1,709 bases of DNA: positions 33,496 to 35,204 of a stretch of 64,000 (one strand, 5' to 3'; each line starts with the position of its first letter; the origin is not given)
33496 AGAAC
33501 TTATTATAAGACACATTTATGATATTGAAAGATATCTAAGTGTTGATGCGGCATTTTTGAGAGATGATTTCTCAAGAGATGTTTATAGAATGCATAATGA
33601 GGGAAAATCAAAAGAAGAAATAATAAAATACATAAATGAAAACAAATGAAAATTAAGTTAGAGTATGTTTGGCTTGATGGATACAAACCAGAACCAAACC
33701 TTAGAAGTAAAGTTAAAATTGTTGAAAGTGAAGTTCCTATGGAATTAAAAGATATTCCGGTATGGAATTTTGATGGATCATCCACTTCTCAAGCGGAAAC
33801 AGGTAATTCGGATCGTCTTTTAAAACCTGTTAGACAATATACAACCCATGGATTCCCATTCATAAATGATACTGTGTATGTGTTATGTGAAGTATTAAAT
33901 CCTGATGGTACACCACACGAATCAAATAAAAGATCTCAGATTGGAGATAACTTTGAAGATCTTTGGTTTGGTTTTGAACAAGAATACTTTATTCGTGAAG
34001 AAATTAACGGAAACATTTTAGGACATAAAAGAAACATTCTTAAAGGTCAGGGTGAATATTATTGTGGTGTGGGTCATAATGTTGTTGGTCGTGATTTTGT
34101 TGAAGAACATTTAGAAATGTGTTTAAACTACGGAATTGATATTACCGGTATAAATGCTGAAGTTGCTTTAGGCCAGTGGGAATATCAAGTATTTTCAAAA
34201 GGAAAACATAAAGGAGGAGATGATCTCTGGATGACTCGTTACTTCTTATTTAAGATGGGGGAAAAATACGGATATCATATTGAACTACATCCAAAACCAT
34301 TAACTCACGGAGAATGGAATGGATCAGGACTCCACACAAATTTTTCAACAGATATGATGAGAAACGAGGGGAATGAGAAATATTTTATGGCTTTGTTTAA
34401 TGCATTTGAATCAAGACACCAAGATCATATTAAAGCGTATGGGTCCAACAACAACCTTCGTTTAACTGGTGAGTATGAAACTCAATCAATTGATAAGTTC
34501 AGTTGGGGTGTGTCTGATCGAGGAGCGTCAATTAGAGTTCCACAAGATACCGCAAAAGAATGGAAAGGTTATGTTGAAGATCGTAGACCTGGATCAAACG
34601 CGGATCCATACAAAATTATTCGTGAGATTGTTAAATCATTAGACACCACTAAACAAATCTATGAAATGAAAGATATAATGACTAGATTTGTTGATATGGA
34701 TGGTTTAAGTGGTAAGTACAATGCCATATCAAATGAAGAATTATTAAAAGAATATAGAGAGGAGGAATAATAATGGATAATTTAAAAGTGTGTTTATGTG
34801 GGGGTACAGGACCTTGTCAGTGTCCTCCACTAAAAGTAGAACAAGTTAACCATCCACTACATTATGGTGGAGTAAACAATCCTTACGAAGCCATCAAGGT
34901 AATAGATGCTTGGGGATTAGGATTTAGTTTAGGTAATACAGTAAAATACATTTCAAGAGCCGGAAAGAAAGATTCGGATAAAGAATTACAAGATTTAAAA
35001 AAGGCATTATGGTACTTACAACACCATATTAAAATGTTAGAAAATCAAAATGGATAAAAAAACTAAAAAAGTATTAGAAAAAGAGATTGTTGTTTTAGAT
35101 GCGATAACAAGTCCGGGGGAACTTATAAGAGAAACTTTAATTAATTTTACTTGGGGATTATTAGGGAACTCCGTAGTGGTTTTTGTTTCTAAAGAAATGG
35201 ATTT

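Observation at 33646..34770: Type-II glutamine synthetase as an auxiliary metabolic gene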

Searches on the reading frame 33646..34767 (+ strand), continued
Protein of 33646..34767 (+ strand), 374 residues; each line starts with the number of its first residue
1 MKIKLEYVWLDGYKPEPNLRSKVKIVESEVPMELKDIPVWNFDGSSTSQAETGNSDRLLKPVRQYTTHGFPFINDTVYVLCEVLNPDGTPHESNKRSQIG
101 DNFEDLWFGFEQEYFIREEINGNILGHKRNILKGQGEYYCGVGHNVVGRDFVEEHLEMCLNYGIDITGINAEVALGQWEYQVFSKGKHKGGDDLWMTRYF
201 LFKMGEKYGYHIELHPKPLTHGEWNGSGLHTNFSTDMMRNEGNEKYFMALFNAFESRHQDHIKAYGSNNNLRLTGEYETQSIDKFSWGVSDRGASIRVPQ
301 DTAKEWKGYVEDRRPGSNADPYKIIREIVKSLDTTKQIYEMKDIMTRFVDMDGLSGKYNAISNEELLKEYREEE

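Call 57: find_related_loci(query=P0121, collection=viral_contigs, flank=8000)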
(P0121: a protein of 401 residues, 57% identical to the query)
Query P0121 (401 aa) in viral_contigs; peptide patterns used: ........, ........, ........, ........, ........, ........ (x = any residue, [..] = any of these).
272 stretches matched a pattern; 268 encode a relative of the query (tblastn E <= 1e-3); the best 80 are kept; 80 distinct loci.
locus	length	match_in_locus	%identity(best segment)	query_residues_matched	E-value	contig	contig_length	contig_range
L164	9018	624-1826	96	1-401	0e+0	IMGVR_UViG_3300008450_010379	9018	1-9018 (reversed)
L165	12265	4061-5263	96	1-401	0e+0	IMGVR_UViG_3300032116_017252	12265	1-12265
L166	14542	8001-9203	91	1-401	0e+0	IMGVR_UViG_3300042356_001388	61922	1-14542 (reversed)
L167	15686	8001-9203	91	1-401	0e+0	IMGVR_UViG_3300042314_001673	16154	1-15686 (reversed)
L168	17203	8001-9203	91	1-401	0e+0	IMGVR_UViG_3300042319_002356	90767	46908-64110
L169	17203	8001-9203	88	1-401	0e+0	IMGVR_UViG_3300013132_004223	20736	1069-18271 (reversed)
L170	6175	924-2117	81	1-401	0e+0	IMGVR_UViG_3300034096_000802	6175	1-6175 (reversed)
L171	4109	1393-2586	81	1-401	0e+0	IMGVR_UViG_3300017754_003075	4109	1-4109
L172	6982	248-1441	64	1-401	2e-172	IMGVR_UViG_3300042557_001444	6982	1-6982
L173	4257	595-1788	64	1-401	2e-177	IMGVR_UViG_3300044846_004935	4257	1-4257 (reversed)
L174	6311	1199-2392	64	1-401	4e-173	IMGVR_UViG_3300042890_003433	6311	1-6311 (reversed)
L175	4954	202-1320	66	1-372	3e-174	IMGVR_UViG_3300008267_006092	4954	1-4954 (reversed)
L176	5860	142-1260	67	1-372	4e-172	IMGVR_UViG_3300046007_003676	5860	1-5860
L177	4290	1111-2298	63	1-401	7e-174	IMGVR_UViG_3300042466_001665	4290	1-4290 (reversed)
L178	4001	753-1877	66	1-372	1e-174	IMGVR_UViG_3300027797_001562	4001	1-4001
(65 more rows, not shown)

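Call 61: predict_structure(alignment_id=A2)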
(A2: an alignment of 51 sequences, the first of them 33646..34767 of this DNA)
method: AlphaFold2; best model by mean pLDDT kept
length: 374 residues; sequences in the alignment: 51
mean_pLDDT: 56.4   pTM: 0.59
mean pLDDT of the five models: 56.4, 56.2, 49.1, 48.0, 37.9
residues with pLDDT >= 90: 16; 70-90: 91; 50-70: 89; < 50: 178
segments of 3 or more residues with pLDDT < 50: 44-54, 106-110, 120-147, 173-177, 216-235, 258-322, 334-361, 365-367, 369-374
pLDDT, mean of each block of 10 residues (from residue 1): 89 66 85 83 49 65 87 86 86 68 53 56 36 30 43 82 71 50 56 80 78 50 39 50 57 50 33 24 41 45 39 34 51 45 42 44 49 44
secondary structure, 60 per line:
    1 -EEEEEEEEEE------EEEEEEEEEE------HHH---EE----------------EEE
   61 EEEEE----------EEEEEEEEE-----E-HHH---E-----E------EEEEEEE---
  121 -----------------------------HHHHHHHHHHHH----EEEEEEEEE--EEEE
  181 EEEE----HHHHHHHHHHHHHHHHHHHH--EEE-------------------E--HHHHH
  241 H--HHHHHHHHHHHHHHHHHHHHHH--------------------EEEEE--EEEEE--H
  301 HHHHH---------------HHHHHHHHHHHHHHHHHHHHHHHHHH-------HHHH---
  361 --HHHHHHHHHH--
elements in order: E2-11 E18-27 E58-65 E76-84 E111-117 H150-161 E166-174 E177-184 H189-208 E211-213 H236-241 H244-265 E286-290 E293-297 H300-305 H321-346 H354-357 H363-372

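Call 71: predict_structure(alignment_id=A3)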
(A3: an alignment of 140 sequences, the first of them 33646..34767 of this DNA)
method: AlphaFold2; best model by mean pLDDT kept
length: 374 residues; sequences in the alignment: 140
mean_pLDDT: 93.5   pTM: 0.91
mean pLDDT of the five models: 93.5, 93.4, 93.1, 92.8, 92.3
residues with pLDDT >= 90: 306; 70-90: 48; 50-70: 19; < 50: 1
segments of 3 or more residues with pLDDT < 50: none
pLDDT, mean of each block of 10 residues (from residue 1): 96 98 94 94 98 97 90 86 98 98 97 97 87 83 93 98 98 96 98 99 98 96 92 98 98 98 98 91 98 97 98 98 99 97 84 67 70 56
secondary structure, 60 per line:
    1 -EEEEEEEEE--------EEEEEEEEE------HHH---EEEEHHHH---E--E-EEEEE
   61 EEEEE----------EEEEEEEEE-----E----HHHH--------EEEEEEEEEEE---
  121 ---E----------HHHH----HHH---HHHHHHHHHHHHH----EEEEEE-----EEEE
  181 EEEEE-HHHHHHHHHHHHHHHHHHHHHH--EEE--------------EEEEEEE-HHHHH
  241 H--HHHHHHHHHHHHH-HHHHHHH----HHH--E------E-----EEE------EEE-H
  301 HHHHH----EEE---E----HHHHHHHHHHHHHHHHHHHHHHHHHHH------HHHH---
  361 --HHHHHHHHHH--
elements in order: E2-10 E19-27 E40-43 H44-47 E56-65 E76-84 H95-98 E107-117 H135-138 H149-161 E166-171 E177-185 H187-208 E211-213 E228-234 H236-241 H244-256 H258-264 E287-289 E296-298 H300-305 E310-312 H321-347 H354-357 H363-372

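Call 73: fold_search(model_id=the predicted structure, library=pdb)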
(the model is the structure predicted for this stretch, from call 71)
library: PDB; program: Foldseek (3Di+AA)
matches with E <= 10: 897; with E <= 0.001: 213
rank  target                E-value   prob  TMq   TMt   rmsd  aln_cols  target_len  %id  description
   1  4bax_A                1.2e-38  1.00  0.81  0.88   2.7       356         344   42  Crystal structure of glutamine synthetase from Streptomyces coelicolor (released 2013-03-27)
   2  9nlr_G                3.2e-37  1.00  0.81  0.84   2.2       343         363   41  Crystal structure of human glutamine synthetase in complex with ADP and phosphate (released 2026-03-11)
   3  9nlr_L                5.0e-37  1.00  0.81  0.82   2.2       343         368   41  Crystal structure of human glutamine synthetase in complex with ADP and phosphate (released 2026-03-11)
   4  2d3a_A                7.0e-37  1.00  0.79  0.84   2.7       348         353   40  Crystal Structure of the Maize Glutamine Synthetase complexed with ADP and Methionine sulfoximine Phosphate (released 2006-07-18)
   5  8xlj_A                1.3e-36  1.00  0.81  0.82   2.2       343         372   43  Structure of the native glutamine synthetase in the adult cortex and hippocampus (released 2025-02-05)
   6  2qc8_A                1.4e-36  1.00  0.81  0.85   2.3       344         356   42  Crystal structure of human glutamine synthetase in complex with ADP and methionine sulfoximine phosphate (released 2007-07-03)
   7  7cpr_I                1.7e-36  1.00  0.81  0.83   2.4       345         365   43  glutamine synthetase from Drosophila (released 2021-08-11)
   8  9nm5_A                2.5e-36  1.00  0.81  0.82   2.3       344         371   42  Crystal structure of human glutamine synthetase in complex with ADP and phosphinothricin phosphate (released 2026-03-11)
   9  9nlr_M                2.6e-36  1.00  0.81  0.82   2.3       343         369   41  Crystal structure of human glutamine synthetase in complex with ADP and phosphate (released 2026-03-11)
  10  9nlr_T                2.8e-36  1.00  0.81  0.82   2.2       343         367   41  Crystal structure of human glutamine synthetase in complex with ADP and phosphate (released 2026-03-11)
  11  9nlr_J                4.4e-36  1.00  0.80  0.84   2.3       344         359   41  Crystal structure of human glutamine synthetase in complex with ADP and phosphate (released 2026-03-11)
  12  7cpr_C                4.9e-36  1.00  0.81  0.83   2.4       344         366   43  glutamine synthetase from Drosophila (released 2021-08-11)
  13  9otq_L                5.5e-36  1.00  0.82  0.82   2.2       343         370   41  Human glutamine synthetase filament apo (released 2025-07-02)
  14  9otp_A                6.1e-36  1.00  0.78  0.79   2.8       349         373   40  Human glutamine synthetase R298A decamer under turnover conditions (released 2025-07-02)
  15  7evt_H                7.7e-36  1.00  0.80  0.86   2.3       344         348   42  Crystal structure of the N-terminal degron-truncated human glutamine synthetase (released 2021-11-10)
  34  3fky_C                6.7e-35  1.00  0.80  0.87   3.0       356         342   42  Crystal structure of the glutamine synthetase Gln1deltaN18 from the yeast Saccharomyces cerevisiae (released 2009-10-06)
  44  3fky_A                3.7e-34  1.00  0.78  0.87   3.0       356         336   41  Crystal structure of the glutamine synthetase Gln1deltaN18 from the yeast Saccharomyces cerevisiae (released 2009-10-06)
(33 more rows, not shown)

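Call 78: find_encoding_contigs(protein=window:33646-34767:+, flank=3000, max_places=4)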
Protein window:33646-34767:+ (374 aa): 13 contigs read that carry it; 4 places shown.
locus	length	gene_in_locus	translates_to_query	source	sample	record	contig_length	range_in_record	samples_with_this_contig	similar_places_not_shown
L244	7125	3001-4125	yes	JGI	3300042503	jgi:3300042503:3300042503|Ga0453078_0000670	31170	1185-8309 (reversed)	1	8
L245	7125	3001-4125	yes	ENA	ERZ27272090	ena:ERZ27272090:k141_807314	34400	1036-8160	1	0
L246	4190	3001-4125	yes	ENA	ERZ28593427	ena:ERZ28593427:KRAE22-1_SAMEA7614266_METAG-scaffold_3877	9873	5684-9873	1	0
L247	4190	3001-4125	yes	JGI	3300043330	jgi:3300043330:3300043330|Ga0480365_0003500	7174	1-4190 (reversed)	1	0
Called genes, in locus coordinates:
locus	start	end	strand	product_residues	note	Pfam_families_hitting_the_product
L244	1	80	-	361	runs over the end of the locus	-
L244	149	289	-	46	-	-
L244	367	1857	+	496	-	-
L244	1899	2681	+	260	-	-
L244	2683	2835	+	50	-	-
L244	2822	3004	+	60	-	-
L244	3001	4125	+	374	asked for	PF03951:Gln-synt_N, PF00120:Gln-synt_C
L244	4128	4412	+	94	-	PF11753:DUF3310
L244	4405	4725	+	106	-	-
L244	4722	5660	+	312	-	PF01073:3Beta_HSD, PF01370:Epimerase, PF02719:Polysacc_synt_2, PF04321:RmlD_sub_bind, PF16363:GDP_Man_Dehyd, PF07993:NAD_binding_4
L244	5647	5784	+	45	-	-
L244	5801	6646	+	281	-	PF01170:UPF0020 (faint), PF01555:N6_N4_Mtase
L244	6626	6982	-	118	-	PF02643:DUF192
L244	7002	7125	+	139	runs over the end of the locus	PF00293:NUDIX, PF14815:NUDIX_4 (weak)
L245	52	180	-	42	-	-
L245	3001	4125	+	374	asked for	PF03951:Gln-synt_N, PF00120:Gln-synt_C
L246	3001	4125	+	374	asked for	PF03951:Gln-synt_N, PF00120:Gln-synt_C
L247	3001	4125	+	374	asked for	PF03951:Gln-synt_N, PF00120:Gln-synt_C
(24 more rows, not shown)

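Call 79: find_encoding_contigs(protein=P0023, flank=10000, max_places=3)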
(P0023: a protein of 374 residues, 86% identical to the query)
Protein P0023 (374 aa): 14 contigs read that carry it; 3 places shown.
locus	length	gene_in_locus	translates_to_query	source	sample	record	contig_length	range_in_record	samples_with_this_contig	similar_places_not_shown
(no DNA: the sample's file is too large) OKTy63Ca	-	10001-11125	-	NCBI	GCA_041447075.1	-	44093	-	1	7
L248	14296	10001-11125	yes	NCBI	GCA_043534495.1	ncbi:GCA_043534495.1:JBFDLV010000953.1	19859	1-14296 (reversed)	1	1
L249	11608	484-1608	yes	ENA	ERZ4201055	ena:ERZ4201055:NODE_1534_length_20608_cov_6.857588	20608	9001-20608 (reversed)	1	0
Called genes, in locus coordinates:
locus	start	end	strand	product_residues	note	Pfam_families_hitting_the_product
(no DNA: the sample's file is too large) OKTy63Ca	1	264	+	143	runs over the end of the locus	PF08282:Hydrolase_3 (weak)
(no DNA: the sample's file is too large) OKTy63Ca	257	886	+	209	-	PF13489:Methyltransf_23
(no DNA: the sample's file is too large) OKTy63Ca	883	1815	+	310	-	PF01075:Glyco_transf_9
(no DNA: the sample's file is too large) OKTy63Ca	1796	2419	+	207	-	PF13578:Methyltransf_24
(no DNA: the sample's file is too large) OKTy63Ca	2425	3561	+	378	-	-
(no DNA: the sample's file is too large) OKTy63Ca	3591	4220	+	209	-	-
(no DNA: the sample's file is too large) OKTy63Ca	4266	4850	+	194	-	PF18143:HAD_SAK_2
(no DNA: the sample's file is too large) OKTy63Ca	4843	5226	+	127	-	-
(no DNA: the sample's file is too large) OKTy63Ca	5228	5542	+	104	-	-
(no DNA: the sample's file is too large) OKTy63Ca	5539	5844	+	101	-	-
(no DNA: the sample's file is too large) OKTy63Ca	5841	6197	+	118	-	-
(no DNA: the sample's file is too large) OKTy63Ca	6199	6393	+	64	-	-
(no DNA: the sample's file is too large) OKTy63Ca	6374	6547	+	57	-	-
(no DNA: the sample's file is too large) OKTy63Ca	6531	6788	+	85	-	-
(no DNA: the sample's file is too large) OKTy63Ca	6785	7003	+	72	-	-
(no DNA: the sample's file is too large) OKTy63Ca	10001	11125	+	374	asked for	PF03951:Gln-synt_N, PF00120:Gln-synt_C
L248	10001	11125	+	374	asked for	PF03951:Gln-synt_N, PF00120:Gln-synt_C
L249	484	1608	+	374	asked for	PF03951:Gln-synt_N, PF00120:Gln-synt_C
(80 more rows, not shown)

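Call 94: search_protein_families(library=ncbifam, proteins=[L081:4730-5722:+, L091:5001-5996:+, L086:5001-5990:+, L148:4635-5636:+, L161:6001-6981:+, L162:6001-7056:+, P0121, P0023, P0128], max_evalue=1e-30)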
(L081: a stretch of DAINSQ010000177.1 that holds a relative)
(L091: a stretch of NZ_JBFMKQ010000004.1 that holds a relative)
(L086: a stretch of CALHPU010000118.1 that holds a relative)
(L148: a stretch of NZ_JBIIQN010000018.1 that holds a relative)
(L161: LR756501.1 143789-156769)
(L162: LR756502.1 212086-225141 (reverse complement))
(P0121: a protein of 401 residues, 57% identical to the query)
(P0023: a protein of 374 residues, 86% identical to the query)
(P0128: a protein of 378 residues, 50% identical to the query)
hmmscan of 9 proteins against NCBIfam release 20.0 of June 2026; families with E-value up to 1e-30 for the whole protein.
L081:4730-5722:+ (331 aa): 1 family
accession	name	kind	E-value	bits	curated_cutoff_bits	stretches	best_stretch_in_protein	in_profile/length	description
NF041605.1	gln_syn_GlnII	equivalog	9.4e-124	412.9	500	1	2-330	3-330/333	glutamine synthetase GlnII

L091:5001-5996:+ (332 aa): 1 family
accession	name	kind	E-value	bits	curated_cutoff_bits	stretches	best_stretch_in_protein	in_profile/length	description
NF041605.1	gln_syn_GlnII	equivalog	1.9e-116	388.9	500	1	3-331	4-330/333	glutamine synthetase GlnII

L086:5001-5990:+ (330 aa): 1 family
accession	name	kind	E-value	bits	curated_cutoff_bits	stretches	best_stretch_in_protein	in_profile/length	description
NF041605.1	gln_syn_GlnII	equivalog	1.5e-118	395.8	500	1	3-330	4-328/333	glutamine synthetase GlnII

L148:4635-5636:+ (334 aa): 1 family
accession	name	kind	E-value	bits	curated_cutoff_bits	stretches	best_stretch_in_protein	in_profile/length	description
NF041605.1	gln_syn_GlnII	equivalog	3.2e-117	391.4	500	1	3-333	4-331/333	glutamine synthetase GlnII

L161:6001-6981:+ (327 aa): 1 family
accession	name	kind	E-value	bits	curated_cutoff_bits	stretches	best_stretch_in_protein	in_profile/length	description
NF041605.1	gln_syn_GlnII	equivalog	5.3e-118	394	500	1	1-325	4-328/333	glutamine synthetase GlnII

L162:6001-7056:+ (352 aa): 1 family
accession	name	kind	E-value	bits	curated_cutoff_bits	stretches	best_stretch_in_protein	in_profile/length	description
NF041605.1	gln_syn_GlnII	equivalog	6.2e-118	393.8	500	1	3-352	4-328/333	glutamine synthetase GlnII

P0121 (401 aa): 1 family
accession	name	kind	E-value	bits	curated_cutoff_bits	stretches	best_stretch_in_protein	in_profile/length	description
NF041605.1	gln_syn_GlnII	equivalog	8.8e-99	330.8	500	1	1-334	1-331/333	glutamine synthetase GlnII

P0023 (374 aa): 1 family
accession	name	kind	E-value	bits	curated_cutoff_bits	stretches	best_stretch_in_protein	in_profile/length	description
NF041605.1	gln_syn_GlnII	equivalog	4.2e-98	328.6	500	1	1-331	1-328/333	glutamine synthetase GlnII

P0128 (378 aa): 1 family
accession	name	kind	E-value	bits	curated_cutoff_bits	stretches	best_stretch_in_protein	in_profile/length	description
NF041605.1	gln_syn_GlnII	equivalog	2.4e-116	388.5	500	1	6-364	5-332/333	glutamine synthetase GlnII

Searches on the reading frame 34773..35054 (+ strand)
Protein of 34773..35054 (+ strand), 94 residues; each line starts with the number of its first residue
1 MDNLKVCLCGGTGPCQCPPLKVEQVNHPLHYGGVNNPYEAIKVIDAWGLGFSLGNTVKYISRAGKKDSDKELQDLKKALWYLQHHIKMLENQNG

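Call 11: search_protein_families(library=pfam, proteins=[window:34773-35054:+], max_evalue=0.001)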
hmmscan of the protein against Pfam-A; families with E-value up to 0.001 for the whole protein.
window:34773-35054:+ (94 aa): 1 family
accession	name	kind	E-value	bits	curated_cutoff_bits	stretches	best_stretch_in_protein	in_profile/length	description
PF11753.13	DUF3310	-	3.1e-13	50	24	1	25-83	1-60/60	Protein of unknwon function (DUF3310)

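Call 60: search_protein_families(library=phrogs, proteins=[window:34773-35054:+], max_evalue=0.01)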
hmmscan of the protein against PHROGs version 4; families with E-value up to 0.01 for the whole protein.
window:34773-35054:+ (94 aa): 24 families
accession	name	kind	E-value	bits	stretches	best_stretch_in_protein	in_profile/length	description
phrog_236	-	other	9.1e-23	82.5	1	23-93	239-309/431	nucleotide kinase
phrog_4943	-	unknown function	3e-21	77.6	1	7-93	73-163/166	-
phrog_4897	-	other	1.7e-19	71.6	1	22-93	112-184/186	kinase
phrog_11324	-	other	2.7e-17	64.6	1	20-92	6-74/139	nucleotide kinase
phrog_1689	-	other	1.5e-15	58.8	1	21-92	163-237/243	nucleotide kinase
phrog_4472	-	other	3.6e-14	53.5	1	24-93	13-81/100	nucleotide kinase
phrog_25460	-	unknown function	5.3e-14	53.2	1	23-91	75-142/144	-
phrog_5839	-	unknown function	1.5e-13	51.9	1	23-91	6-69/128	-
phrog_26005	-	unknown function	3.2e-13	50.8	1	23-89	242-306/310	-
phrog_11450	-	unknown function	3.7e-11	43.6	1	23-91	324-390/394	-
phrog_2781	-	unknown function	3.9e-09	37.9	1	23-92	175-247/253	-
phrog_13649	-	unknown function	6.4e-09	37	1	24-83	5-60/127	-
phrog_2585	-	other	3.4e-08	35.1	1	21-88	94-166/175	nucleotide kinase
phrog_18538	-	unknown function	2.7e-07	31.7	1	22-88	2-70/159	-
phrog_2387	-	other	2.8e-07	31.8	1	23-90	3-72/147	nucleotide kinase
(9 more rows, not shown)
